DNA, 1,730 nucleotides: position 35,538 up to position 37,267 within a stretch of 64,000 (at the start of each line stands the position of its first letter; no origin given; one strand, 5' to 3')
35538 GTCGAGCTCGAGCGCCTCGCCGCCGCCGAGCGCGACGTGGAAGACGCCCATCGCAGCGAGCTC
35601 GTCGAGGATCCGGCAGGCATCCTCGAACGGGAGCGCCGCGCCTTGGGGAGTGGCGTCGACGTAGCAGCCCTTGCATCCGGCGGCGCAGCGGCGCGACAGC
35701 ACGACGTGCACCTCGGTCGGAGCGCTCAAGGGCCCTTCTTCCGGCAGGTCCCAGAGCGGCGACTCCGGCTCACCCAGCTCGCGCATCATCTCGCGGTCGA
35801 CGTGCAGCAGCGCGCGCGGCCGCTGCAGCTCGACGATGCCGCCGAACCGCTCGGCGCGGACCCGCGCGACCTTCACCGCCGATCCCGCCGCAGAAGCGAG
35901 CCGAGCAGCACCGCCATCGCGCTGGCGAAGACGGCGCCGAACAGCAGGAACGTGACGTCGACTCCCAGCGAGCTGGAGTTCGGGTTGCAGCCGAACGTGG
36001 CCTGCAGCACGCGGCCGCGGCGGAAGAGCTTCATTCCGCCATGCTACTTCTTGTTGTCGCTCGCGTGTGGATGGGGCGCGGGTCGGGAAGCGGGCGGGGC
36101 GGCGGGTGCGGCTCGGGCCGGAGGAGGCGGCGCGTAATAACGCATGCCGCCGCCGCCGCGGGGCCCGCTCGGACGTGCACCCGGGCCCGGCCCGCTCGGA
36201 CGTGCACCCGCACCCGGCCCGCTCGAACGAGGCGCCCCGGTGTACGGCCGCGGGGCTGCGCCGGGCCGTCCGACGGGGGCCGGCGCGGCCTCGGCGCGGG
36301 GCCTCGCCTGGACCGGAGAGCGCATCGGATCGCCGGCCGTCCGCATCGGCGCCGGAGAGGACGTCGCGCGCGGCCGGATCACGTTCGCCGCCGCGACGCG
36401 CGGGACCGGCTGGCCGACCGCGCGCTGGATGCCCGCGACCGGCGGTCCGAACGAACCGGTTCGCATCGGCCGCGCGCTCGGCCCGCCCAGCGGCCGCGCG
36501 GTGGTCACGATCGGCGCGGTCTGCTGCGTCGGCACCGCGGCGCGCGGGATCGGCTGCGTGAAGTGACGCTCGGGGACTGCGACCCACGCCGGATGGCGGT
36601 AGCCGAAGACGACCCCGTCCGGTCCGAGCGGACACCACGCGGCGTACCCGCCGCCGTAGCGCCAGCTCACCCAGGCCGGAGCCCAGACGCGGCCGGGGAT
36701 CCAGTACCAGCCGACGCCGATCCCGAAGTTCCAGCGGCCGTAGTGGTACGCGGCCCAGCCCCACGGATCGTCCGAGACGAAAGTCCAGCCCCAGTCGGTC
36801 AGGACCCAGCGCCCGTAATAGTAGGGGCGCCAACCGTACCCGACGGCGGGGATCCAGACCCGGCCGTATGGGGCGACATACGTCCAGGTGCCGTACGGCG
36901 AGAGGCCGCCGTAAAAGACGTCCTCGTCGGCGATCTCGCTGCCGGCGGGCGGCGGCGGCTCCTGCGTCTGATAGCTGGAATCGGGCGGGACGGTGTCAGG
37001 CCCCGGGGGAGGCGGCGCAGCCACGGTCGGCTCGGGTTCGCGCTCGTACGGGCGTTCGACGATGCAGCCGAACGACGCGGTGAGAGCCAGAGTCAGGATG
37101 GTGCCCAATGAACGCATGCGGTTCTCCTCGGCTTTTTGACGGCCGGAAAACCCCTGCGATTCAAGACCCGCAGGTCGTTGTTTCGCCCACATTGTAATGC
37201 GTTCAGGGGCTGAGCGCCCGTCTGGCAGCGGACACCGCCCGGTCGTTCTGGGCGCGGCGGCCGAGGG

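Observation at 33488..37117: Six-gene chain around the rSAM/SPASM enzyme has no recognisable RiPP or cofactor-pathway precedent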

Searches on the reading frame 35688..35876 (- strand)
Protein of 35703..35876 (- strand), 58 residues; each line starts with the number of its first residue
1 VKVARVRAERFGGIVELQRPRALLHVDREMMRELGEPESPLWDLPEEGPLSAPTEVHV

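Call 39: search_protein_families(library=pfam, proteins=[window:35703-35876:-], max_evalue=10)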
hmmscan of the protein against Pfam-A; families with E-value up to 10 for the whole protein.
seq(58 aa): 0 families

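Call 65: search_solved_structures(query=A6, max_evalue=10, show_alignments=3)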
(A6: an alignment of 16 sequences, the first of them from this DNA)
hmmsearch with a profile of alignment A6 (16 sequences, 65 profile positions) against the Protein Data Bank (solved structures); distinct sequences matched with E-value up to 10: 3.
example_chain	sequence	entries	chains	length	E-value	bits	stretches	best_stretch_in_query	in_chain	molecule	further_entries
7fj1_0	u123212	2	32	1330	0.1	15.8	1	12-62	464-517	Major capsid protein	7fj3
7ung_0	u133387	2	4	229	0.83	12.9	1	32-53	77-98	Protein CFAP95 | Cilia- and flagella-associated protein 95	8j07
3c1l_A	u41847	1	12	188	1.1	12.4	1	19-48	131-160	Putative antioxidant defense protein Mlr4105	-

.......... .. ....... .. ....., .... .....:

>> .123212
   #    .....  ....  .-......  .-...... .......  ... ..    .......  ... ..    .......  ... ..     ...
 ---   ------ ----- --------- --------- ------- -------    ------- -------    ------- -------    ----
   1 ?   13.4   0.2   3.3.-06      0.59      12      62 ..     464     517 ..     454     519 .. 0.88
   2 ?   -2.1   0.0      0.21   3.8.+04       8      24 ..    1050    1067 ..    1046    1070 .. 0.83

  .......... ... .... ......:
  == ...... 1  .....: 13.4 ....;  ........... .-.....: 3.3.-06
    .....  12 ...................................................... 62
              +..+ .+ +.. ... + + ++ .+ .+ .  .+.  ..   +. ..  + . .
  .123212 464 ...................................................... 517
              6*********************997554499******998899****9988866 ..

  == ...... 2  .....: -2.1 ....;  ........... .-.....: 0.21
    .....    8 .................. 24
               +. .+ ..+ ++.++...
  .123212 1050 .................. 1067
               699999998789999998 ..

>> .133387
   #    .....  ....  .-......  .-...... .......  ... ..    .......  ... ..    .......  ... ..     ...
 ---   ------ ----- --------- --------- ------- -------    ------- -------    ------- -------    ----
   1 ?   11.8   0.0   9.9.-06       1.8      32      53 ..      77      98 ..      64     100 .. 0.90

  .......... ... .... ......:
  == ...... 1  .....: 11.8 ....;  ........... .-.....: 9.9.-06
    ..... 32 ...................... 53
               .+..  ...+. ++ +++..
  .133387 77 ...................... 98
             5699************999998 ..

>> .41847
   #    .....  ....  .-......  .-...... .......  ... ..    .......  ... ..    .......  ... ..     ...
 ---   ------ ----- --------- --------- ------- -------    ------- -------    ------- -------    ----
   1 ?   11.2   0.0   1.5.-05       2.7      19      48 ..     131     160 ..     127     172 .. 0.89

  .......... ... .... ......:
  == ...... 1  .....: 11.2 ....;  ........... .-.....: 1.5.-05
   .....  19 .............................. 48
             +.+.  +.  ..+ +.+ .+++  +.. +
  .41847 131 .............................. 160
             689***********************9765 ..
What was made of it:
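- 35742..35876 (-): N-terminal extension of the rSAM (residues 1-45): three beta strands plus a helix, with invariant R7, E9, F11, G12, P20, L23 and W42. Possible peptide-docking (RRE-like) element. No Pfam or PDB sequence hit (calls 39, 65).
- On RiPP biosynthetic gene cluster (rSAM class): No Pfam PqqD hit and no PDB sequence hit (calls 39, 65).
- Tried and rejected: Pfam and PDB sequence searches gave no RRE hit (calls 39, 65).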

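Call 66: search_protein_families(library=ncbifam, alignment_id=A6, max_evalue=10)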
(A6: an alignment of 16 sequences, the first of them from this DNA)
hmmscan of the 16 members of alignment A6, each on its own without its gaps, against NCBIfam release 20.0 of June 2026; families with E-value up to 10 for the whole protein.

A. member 1, seq(63 aa): 1 family
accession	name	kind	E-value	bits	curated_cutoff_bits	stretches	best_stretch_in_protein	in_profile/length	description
NF004127.0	PRK05617.1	subfamily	0.16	11.2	274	1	9-35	16-42/356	3-hydroxyisobutyryl-CoA hydrolase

B. families by the number of members that match (of 16 scanned): 3 families
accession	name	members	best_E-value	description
TIGR03967.2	mycofact_MftB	4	0.0068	mycofactocin biosynthesis chaperone MftB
NF041325.1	Bacteroid_MobB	1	0.099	conjugal transfer protein MobB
NF004127.0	PRK05617.1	1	0.16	3-hydroxyisobutyryl-CoA hydrolase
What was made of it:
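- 35742..35876 (-): Four of 16 diverse members weakly hit NCBIfam MftB TIGR03967, best E 0.0068 (call 66).
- On RiPP biosynthetic gene cluster (rSAM class): Four of 16 members hit the MftB model weakly, best E 0.0068 (call 66).
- Closest known: Mycofactocin system. Same: The enzyme's extra N-terminal segment weakly matches the MftB model in 4 of 16 members (call 66).
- The RRE-like assignment is weak: best E 0.0068, with no Pfam or PDB sequence hit (calls 39, 65, 66). There are weak MftB-like N-terminal hits (call 66).
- Tried and rejected: Only weak MftB hits appeared (call 66).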

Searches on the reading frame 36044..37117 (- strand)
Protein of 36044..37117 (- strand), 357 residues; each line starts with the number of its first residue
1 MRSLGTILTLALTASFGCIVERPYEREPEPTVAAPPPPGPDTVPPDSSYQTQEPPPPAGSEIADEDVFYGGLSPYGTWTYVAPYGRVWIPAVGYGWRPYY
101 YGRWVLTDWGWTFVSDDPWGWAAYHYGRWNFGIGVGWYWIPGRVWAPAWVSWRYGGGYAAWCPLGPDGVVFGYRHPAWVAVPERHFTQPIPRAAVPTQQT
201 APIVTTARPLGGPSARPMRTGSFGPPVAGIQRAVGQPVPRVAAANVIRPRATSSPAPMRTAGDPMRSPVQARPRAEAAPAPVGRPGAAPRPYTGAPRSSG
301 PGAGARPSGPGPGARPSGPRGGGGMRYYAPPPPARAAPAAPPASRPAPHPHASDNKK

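Call 4: search_protein_families(library=ncbifam, proteins=[window:36044-37117:-], max_evalue=0.01)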
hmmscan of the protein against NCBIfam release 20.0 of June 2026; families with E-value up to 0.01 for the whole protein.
window:36044-37117:- (357 aa): 0 families

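Call 5: search_protein_families(library=pfam, proteins=[window:36044-37117:-], max_evalue=0.01)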
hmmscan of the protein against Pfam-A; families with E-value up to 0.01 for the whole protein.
window:36044-37117:- (357 aa): 1 family
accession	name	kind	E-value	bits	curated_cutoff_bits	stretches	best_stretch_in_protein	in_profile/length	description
PF20245.3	DUF6600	-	5.7e-31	107.1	27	1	71-167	3-101/102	Family of unknown function (DUF6600)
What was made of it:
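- Checked: lipoprotein 36044-37117, with a Pfam DUF6600 match at E 5.7e-31 (call 5);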

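Call 61: search_protein_families(library=padloc, proteins=[window:36044-37117:-], max_evalue=0.001)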
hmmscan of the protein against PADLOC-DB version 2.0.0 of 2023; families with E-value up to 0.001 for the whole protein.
window:36044-37117:- (357 aa): 0 families
